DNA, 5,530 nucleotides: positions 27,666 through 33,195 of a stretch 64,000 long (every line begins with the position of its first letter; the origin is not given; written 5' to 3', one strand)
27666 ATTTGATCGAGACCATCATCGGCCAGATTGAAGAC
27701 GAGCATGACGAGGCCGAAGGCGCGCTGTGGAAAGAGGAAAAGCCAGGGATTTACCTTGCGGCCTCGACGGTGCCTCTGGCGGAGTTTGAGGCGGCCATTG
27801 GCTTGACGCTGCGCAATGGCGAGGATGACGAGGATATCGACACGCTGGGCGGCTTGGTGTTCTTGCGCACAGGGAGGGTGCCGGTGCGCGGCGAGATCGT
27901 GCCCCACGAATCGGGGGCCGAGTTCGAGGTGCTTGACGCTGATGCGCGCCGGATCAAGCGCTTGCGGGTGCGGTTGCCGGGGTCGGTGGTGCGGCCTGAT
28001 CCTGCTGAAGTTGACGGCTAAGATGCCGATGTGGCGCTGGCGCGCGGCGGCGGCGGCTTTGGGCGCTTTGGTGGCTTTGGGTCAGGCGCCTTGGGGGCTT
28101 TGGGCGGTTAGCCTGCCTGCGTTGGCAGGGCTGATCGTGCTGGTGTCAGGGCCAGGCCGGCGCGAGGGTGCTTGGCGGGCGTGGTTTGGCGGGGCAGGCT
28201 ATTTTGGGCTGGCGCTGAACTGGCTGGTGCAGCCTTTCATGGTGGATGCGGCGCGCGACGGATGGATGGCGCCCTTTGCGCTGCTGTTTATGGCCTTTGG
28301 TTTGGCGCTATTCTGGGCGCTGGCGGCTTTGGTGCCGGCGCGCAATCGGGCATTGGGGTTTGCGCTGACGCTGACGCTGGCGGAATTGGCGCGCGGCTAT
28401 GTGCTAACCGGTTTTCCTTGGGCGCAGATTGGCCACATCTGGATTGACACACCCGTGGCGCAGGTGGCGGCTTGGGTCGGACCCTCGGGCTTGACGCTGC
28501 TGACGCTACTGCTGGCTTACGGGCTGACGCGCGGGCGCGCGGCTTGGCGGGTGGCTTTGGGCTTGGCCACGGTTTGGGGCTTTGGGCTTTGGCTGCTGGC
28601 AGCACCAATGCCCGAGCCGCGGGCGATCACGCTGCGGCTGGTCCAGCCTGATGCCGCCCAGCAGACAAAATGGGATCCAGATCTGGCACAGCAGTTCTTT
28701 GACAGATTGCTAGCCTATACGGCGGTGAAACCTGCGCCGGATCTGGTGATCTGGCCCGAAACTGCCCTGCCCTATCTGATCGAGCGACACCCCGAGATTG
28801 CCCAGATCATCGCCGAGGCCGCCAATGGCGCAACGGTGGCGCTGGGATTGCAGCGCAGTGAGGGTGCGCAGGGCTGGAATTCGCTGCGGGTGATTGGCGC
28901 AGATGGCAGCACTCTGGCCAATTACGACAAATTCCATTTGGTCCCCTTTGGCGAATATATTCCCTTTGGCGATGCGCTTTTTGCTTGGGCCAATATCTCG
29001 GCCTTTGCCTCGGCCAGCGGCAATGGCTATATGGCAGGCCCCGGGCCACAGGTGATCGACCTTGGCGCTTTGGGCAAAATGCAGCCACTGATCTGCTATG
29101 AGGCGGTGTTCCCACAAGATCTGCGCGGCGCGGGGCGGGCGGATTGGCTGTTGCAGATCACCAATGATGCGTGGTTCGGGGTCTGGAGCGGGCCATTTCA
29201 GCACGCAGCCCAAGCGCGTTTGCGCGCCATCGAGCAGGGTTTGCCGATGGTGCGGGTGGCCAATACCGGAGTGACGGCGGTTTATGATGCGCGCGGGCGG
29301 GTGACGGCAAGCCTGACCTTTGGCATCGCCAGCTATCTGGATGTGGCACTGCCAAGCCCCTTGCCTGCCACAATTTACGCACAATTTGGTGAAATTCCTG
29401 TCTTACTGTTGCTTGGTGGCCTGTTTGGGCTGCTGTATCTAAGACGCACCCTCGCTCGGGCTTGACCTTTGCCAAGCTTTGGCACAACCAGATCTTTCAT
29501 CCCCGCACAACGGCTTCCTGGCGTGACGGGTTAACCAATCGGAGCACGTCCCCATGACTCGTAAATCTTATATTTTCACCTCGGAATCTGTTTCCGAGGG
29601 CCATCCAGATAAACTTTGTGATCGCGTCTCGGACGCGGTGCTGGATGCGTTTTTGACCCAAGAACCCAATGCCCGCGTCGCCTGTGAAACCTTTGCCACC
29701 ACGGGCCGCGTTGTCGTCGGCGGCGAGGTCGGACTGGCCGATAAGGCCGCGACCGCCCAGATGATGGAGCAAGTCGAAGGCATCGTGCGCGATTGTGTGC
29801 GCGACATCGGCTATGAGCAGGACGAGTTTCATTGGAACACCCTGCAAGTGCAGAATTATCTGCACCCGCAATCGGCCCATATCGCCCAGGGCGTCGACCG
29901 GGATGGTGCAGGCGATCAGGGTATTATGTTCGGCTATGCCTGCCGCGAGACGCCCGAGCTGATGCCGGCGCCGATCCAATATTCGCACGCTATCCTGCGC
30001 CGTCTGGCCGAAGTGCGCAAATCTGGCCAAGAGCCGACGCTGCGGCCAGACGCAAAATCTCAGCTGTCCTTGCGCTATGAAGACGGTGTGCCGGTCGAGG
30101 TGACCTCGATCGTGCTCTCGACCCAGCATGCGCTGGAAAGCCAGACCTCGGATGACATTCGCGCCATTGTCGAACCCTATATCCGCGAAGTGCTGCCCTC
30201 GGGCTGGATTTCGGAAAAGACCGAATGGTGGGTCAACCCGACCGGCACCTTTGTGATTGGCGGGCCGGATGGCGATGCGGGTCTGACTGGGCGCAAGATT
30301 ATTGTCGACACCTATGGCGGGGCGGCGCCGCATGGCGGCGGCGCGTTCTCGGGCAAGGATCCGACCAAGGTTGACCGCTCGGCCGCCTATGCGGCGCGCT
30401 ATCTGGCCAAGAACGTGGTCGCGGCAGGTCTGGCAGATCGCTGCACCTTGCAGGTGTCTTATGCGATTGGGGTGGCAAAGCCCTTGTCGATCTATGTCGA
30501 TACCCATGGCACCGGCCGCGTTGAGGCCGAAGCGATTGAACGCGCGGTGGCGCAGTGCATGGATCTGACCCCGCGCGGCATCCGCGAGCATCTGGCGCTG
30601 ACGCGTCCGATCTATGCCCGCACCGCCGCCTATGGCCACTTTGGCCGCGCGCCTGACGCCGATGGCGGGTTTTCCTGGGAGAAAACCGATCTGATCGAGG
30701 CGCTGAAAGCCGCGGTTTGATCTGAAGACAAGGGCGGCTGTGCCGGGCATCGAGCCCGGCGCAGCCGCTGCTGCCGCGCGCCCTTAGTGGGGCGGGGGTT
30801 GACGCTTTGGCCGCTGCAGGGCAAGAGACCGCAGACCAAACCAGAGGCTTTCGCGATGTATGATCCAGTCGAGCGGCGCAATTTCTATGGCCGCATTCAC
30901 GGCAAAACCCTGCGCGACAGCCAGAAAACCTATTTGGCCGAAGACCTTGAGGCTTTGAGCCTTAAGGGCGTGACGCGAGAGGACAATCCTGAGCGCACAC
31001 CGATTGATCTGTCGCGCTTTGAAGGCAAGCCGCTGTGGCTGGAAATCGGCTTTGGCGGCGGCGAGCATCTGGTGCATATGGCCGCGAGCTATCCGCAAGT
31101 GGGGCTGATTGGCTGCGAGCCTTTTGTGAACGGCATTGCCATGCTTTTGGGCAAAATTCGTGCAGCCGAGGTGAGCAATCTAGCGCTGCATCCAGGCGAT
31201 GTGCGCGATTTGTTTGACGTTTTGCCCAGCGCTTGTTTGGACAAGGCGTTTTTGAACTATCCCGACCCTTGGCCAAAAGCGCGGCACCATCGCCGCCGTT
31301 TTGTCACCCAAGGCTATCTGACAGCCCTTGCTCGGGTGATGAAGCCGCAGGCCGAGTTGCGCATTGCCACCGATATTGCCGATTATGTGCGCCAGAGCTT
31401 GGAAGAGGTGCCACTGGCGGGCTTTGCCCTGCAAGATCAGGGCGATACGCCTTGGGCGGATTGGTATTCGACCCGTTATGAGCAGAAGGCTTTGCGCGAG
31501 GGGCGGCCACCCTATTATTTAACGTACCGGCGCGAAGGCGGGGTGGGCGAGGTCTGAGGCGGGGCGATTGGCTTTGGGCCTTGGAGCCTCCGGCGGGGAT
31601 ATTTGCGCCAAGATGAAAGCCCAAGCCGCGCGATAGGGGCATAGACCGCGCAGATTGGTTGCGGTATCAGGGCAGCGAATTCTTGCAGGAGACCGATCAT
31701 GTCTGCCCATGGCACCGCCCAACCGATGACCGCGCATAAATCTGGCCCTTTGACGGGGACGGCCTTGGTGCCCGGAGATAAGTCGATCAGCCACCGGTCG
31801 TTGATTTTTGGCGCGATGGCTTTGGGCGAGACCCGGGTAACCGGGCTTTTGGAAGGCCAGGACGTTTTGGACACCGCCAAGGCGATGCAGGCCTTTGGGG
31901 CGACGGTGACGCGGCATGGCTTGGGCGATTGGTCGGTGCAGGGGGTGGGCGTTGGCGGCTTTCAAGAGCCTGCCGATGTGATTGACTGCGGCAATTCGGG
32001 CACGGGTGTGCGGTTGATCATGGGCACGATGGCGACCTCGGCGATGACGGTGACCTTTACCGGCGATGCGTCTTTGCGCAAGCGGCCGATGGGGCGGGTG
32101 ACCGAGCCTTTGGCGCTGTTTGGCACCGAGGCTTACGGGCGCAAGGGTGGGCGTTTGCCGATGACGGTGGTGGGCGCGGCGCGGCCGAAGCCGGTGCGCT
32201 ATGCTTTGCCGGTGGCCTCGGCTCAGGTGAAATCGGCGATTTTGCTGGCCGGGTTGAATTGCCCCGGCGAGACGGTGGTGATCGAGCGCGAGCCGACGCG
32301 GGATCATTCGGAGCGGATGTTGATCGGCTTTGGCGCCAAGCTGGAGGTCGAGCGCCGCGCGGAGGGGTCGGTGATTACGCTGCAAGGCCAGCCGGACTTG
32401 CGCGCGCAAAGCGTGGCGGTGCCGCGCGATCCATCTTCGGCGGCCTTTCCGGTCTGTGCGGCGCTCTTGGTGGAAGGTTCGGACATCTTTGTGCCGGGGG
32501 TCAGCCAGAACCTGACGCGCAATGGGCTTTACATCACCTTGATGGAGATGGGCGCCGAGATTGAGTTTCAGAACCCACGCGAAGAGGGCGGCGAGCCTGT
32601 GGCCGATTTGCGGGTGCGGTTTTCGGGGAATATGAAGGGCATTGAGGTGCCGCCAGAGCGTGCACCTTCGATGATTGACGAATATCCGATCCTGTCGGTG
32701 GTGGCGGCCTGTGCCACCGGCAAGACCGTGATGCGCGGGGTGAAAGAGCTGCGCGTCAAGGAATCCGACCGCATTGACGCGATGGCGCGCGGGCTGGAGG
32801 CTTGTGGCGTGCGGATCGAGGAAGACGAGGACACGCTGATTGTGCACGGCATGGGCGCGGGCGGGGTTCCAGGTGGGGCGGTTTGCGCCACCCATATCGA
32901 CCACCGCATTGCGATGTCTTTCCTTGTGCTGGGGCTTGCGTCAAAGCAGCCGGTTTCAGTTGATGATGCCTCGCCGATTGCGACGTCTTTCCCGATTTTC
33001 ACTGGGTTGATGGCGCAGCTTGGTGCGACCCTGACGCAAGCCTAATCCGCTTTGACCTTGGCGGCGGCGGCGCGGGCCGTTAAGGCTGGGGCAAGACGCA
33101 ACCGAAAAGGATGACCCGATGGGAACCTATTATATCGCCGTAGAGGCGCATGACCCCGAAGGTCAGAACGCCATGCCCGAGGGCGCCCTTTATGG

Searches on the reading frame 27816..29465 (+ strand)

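Call 64: search_protein_families(library=pfam, proteins=[window:27816-29465:+], max_evalue=0.00001)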
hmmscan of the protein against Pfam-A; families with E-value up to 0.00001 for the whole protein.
window:27816-29465:+ (549 aa): 2 families
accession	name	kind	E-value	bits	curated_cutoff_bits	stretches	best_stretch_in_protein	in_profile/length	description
PF20154.4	LNT_N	-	5.1e-24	85.7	27.1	1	83-234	2-157/159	Apolipoprotein N-acyltransferase N-terminal domain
PF00795.27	CN_hydrolase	-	1.1e-22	81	23.2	1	293-503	16-237/256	Carbon-nitrogen hydrolase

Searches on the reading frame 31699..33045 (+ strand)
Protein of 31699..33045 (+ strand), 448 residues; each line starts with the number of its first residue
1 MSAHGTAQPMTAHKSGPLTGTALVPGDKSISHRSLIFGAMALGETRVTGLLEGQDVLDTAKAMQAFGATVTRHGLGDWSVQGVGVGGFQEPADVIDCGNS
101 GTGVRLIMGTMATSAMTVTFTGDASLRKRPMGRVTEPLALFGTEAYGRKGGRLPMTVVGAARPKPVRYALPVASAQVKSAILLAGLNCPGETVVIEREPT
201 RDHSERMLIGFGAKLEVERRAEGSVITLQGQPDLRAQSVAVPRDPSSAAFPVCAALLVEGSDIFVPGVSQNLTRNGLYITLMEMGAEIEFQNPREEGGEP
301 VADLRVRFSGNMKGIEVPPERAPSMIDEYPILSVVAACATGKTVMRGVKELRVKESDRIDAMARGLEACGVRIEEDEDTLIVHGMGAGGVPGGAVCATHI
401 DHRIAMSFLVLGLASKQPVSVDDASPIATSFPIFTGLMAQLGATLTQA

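Call 64: search_protein_families(library=pfam, proteins=[window:31699-33045:+], max_evalue=0.00001)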
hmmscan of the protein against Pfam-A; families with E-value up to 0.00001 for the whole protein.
window:31699-33045:+ (448 aa): 1 family
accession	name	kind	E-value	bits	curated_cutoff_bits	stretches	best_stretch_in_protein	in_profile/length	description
PF00275.25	EPSP_synthase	-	2.3e-97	326.8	22.8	1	14-435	3-414/417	EPSP synthase (3-phosphoshikimate 1-carboxyvinyltransferase)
